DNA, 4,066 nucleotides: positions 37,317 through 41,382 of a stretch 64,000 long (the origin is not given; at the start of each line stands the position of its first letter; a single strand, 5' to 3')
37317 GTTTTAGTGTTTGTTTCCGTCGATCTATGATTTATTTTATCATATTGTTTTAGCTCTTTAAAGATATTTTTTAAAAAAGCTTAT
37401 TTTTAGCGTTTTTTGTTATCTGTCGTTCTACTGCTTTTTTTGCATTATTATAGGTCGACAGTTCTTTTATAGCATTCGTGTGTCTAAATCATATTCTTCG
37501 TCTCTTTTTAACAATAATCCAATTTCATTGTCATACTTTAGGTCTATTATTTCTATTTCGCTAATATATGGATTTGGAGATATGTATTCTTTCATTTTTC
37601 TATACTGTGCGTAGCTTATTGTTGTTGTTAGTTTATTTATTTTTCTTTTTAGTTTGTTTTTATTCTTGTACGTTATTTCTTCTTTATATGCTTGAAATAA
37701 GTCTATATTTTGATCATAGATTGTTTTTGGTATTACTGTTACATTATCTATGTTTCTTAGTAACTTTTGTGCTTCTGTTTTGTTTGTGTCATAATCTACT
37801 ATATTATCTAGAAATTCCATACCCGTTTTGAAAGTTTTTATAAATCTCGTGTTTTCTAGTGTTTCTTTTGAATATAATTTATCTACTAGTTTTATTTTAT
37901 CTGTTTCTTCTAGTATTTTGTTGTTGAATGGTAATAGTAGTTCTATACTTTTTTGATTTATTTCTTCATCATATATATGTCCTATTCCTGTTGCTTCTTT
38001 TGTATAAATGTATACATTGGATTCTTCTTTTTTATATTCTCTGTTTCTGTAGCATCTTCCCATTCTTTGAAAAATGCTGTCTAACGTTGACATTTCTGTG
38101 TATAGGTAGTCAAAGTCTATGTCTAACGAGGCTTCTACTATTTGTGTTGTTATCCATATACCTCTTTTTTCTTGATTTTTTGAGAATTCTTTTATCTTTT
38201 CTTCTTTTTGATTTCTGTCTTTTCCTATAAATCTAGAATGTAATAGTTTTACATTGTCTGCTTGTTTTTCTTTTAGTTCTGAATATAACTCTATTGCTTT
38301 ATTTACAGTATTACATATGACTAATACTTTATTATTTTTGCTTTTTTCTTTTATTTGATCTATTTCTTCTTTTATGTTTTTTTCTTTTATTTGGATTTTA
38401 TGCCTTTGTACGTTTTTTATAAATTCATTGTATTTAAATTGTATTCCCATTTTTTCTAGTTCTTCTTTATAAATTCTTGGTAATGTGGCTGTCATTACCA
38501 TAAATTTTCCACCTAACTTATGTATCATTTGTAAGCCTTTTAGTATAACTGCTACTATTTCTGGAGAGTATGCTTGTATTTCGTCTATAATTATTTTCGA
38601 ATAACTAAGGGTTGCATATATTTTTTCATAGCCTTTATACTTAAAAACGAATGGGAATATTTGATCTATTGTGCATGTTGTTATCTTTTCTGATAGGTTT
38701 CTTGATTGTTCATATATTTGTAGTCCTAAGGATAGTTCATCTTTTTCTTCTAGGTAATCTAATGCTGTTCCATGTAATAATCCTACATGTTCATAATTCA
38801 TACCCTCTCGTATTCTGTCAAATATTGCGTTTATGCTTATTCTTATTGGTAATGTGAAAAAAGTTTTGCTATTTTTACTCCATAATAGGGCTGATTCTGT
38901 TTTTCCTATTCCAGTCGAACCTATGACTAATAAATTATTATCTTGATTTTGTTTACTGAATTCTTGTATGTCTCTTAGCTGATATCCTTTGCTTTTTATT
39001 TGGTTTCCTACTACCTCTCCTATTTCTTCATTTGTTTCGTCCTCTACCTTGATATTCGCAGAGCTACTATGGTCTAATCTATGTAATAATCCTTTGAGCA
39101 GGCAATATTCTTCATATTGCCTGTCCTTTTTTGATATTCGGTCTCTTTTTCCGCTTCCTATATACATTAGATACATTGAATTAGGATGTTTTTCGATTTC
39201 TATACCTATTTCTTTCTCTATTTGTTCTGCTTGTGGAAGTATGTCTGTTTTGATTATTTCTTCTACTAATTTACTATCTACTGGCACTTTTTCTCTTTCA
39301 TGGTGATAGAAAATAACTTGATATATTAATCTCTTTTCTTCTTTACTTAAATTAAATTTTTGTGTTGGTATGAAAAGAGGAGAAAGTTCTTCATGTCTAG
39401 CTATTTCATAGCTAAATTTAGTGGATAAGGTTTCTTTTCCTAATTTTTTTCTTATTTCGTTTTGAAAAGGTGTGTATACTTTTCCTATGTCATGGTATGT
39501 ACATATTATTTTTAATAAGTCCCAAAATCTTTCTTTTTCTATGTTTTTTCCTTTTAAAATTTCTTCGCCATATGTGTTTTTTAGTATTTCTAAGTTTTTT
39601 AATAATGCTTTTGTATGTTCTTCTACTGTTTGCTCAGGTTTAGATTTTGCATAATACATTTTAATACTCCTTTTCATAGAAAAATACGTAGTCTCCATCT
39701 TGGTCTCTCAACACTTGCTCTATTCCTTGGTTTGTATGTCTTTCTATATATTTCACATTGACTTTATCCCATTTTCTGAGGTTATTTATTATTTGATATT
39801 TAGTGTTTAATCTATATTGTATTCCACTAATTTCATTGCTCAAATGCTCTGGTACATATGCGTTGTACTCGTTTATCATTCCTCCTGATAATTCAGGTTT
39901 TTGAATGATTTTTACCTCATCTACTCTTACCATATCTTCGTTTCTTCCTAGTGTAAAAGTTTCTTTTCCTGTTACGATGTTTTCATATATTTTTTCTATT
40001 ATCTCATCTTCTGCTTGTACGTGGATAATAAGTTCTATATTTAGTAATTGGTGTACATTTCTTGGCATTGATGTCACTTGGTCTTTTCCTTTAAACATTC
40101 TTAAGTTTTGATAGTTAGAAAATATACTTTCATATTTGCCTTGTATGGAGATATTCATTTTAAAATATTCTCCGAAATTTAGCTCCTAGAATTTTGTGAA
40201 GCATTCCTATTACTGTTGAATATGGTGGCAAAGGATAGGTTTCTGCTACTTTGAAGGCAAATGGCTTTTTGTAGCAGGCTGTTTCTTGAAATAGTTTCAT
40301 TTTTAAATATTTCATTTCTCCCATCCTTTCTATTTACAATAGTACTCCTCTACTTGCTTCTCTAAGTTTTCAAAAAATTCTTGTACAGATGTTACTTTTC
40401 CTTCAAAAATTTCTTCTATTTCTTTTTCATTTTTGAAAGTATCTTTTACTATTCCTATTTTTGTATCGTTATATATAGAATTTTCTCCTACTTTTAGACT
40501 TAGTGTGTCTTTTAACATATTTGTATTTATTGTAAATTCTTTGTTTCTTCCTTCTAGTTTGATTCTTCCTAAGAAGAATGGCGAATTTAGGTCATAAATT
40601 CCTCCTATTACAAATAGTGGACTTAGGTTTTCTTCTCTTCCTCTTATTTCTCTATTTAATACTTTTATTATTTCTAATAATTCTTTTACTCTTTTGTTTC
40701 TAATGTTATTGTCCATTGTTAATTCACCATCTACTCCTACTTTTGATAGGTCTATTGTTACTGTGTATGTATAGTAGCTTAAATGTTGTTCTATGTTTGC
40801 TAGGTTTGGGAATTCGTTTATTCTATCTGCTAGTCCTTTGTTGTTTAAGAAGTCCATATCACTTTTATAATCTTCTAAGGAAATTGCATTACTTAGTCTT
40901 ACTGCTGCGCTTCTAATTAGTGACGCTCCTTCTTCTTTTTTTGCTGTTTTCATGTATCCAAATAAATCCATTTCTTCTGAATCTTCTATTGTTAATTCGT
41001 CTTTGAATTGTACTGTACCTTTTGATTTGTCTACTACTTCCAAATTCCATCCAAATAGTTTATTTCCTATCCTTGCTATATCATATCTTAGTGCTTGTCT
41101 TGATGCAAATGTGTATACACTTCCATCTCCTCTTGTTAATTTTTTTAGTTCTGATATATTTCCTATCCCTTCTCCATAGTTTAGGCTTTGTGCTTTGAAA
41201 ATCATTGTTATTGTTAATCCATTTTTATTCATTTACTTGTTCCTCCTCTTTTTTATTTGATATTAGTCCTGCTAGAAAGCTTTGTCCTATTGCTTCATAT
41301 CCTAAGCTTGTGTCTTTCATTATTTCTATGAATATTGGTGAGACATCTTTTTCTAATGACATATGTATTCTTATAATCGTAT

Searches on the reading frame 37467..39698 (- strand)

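Call 49: search_protein_families(library=pfam, proteins=[window:37467-39698:-], max_evalue=0.001)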
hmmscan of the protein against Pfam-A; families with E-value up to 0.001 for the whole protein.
window:37467-39698:- (743 aa): 5 families
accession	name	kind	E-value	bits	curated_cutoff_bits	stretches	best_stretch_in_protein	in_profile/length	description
PF22590.2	Cas3-like_C_2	-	6.1e-37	126.6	27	1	455-553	2-105/106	CRISPR-associated nuclease/helicase Cas3, C-terminal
PF00270.35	DEAD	-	8.4e-10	39.1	26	1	252-409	13-163/167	DEAD/DEAH box helicase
PF00271.37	Helicase_C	-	1.6e-09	38.4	23.5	1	443-552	7-109/110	Helicase conserved C-terminal domain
PF01966.28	HD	-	3.6e-07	30.9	22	1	26-139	2-92/116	HD domain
PF18019.7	Cas3_HD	-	4.6e-05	24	23.1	1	45-137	44-132/207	Cas3, HD domain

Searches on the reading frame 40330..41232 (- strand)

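Call 49: search_protein_families(library=pfam, proteins=[window:40330-41232:-], max_evalue=0.001)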
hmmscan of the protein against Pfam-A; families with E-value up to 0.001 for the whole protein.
window:40330-41232:- (300 aa): 1 family
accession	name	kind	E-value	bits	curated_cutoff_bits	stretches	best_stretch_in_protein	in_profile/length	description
PF01905.21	DevR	-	4.6e-26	92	23.8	1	7-210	2-248/270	CRISPR-associated negative auto-regulator DevR/Csa2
